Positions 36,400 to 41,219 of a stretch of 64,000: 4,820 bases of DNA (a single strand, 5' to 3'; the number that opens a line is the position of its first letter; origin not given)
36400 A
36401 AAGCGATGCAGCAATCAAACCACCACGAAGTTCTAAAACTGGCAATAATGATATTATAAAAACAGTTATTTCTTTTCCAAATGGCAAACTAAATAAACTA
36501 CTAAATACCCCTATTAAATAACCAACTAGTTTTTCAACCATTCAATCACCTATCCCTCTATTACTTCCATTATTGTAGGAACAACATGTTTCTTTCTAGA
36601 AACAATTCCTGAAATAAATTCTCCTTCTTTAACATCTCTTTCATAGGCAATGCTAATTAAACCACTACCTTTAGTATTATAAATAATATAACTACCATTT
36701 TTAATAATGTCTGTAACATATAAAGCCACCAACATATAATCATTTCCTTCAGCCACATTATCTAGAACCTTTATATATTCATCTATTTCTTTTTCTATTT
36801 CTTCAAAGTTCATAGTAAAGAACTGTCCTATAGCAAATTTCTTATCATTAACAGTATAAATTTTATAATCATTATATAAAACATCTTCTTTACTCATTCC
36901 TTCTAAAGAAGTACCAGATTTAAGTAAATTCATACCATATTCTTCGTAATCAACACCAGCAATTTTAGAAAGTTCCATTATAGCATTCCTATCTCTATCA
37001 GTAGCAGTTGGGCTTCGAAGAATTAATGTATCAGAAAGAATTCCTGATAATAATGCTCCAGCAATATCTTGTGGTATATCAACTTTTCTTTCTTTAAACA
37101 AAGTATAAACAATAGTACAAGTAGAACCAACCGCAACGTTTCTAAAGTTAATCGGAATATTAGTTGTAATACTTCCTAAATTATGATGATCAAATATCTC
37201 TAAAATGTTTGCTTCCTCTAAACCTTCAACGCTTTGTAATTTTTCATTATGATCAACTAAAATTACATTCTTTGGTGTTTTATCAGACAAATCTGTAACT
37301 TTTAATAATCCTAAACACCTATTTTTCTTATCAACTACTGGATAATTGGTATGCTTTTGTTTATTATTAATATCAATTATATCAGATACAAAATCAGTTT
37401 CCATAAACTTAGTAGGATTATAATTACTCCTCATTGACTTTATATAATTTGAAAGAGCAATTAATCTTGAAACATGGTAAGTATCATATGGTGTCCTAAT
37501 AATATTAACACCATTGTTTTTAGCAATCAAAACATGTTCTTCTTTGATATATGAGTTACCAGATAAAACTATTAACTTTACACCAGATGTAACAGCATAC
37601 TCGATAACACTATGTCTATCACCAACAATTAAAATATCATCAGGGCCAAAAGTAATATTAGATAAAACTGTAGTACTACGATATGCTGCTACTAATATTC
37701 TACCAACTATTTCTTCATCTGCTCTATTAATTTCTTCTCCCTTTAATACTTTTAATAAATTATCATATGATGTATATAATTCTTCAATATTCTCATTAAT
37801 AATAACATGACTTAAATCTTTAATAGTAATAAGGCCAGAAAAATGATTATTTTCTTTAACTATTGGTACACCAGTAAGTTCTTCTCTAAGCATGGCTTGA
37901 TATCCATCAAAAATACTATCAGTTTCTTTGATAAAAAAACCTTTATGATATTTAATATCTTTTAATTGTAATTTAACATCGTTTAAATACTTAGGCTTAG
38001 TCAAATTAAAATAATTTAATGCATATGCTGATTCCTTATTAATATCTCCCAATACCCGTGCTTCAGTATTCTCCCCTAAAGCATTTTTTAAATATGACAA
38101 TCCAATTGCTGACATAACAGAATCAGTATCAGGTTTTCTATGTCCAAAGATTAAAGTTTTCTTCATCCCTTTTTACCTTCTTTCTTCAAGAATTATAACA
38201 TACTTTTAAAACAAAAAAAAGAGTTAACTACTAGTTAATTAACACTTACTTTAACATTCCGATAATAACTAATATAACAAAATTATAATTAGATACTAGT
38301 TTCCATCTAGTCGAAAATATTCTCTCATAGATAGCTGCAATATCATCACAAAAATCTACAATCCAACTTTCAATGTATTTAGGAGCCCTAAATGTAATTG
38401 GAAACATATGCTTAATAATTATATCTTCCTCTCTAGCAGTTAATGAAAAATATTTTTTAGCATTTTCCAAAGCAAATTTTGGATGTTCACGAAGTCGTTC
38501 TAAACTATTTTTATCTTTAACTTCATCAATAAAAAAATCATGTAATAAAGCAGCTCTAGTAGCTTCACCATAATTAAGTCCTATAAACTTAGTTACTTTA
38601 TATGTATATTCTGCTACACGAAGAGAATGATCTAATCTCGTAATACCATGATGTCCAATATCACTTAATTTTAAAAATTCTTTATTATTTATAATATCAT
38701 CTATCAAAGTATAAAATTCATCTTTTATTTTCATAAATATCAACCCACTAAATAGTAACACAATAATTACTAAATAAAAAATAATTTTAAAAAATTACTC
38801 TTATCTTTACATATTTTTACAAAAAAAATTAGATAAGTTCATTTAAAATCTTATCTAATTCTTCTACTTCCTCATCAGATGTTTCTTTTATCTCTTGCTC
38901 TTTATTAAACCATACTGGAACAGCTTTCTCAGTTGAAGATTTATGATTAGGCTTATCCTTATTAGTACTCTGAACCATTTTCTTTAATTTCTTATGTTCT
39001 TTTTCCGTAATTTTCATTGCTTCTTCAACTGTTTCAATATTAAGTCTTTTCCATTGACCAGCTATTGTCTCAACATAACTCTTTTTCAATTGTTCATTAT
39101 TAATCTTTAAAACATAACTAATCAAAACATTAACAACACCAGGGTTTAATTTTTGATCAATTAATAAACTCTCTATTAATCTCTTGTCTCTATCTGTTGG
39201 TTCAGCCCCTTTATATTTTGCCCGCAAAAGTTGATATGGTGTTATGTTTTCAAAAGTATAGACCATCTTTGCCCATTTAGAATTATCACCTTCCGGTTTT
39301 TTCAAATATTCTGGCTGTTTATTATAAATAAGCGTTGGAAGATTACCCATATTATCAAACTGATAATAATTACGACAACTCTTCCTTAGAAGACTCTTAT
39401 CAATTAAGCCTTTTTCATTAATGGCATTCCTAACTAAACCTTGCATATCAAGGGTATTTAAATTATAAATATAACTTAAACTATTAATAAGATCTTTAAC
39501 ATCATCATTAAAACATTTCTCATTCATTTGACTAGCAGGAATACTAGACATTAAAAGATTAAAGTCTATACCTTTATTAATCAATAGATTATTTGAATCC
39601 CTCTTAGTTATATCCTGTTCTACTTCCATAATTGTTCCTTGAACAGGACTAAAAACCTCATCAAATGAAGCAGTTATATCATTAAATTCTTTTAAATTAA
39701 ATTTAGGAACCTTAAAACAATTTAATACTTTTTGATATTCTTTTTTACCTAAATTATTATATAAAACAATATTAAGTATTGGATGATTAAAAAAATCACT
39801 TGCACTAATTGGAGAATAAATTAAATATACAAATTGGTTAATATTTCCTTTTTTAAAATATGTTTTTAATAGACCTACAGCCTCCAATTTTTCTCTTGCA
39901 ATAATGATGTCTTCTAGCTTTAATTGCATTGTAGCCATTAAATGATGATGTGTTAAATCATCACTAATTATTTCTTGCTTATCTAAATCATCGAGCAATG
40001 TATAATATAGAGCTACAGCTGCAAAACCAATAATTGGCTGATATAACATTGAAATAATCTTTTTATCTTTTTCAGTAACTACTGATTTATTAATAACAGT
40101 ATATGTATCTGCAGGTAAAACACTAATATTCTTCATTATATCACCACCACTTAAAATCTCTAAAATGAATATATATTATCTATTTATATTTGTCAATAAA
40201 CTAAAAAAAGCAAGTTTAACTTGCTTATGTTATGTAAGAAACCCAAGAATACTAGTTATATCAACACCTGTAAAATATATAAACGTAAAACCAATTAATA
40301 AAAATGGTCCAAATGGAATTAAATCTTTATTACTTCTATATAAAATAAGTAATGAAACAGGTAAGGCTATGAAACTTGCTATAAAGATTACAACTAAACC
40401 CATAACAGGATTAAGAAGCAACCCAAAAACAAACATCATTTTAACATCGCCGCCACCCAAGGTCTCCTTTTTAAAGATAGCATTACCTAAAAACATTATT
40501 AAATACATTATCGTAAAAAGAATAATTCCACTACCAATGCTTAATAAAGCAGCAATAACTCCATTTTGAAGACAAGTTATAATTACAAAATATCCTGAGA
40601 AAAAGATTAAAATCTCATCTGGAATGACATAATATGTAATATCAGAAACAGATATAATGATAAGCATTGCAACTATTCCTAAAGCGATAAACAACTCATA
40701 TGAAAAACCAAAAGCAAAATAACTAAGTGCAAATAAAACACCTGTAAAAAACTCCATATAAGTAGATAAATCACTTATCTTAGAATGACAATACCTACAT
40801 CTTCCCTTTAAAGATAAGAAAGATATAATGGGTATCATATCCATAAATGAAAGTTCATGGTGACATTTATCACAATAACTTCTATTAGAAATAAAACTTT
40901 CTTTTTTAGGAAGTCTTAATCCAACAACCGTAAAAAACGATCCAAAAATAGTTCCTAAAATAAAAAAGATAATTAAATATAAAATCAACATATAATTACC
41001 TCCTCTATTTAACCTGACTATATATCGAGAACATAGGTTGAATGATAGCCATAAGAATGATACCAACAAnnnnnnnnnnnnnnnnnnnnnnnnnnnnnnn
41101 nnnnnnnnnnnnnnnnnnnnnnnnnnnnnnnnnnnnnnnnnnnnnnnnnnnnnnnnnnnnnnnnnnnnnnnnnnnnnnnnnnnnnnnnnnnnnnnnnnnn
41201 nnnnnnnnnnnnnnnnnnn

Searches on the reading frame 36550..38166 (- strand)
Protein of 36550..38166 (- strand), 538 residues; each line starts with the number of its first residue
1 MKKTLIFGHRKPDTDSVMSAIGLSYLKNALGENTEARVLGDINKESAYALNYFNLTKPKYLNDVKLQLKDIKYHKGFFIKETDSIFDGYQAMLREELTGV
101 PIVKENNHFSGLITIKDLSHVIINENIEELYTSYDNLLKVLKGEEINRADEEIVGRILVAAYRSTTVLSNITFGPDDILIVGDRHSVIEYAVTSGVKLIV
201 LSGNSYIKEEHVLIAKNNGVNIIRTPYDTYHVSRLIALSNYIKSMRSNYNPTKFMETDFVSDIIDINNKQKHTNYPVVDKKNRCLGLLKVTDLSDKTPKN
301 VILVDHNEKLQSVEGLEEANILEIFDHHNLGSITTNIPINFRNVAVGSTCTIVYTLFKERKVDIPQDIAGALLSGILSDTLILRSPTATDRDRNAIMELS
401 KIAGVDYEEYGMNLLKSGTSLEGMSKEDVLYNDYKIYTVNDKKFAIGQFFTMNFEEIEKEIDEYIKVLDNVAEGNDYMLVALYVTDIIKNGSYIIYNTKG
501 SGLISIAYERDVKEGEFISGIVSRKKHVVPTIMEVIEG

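Call 71: search_protein_families(library=pfam, proteins=[window:36550-38166:-], max_evalue=0.00001)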
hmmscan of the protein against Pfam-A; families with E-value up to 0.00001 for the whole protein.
window:36550-38166:- (538 aa): 4 families
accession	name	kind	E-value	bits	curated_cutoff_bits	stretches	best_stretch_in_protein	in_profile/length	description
PF02833.19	DHHA2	-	3.9e-24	85.8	27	1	413-535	2-126/126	DHHA2 domain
PF01368.27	DHH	-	6.7e-23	81.8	28.1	1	3-376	1-125/125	DHH family, N-terminal domain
PF07085.17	DRTGG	-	4e-17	62.4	25.2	1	136-237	1-103/105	DRTGG domain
PF00571.33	CBS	-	3e-11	43.9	24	0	78-122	11-55/57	CBS domain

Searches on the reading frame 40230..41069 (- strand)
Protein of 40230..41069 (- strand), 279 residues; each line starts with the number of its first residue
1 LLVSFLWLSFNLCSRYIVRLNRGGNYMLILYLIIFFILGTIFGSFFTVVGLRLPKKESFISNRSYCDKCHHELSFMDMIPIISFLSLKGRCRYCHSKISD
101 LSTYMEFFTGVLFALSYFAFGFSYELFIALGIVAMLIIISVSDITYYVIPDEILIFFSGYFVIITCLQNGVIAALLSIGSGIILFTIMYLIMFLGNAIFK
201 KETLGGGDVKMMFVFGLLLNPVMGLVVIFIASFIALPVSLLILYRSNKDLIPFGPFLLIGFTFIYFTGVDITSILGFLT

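Call 71: search_protein_families(library=pfam, proteins=[window:40230-41069:-], max_evalue=0.00001)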
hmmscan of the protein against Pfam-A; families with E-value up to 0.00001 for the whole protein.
window:40230-41069:- (279 aa): 2 families
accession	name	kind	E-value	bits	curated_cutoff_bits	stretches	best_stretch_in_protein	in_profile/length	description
PF06750.18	A24_N_bact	-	5.2e-29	100.6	23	1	37-120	1-84/84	Bacterial Peptidase A24 N-terminal domain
PF01478.23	Peptidase_A24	-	1.2e-13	51.9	26.5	1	132-239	3-103/104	Type IV leader peptidase family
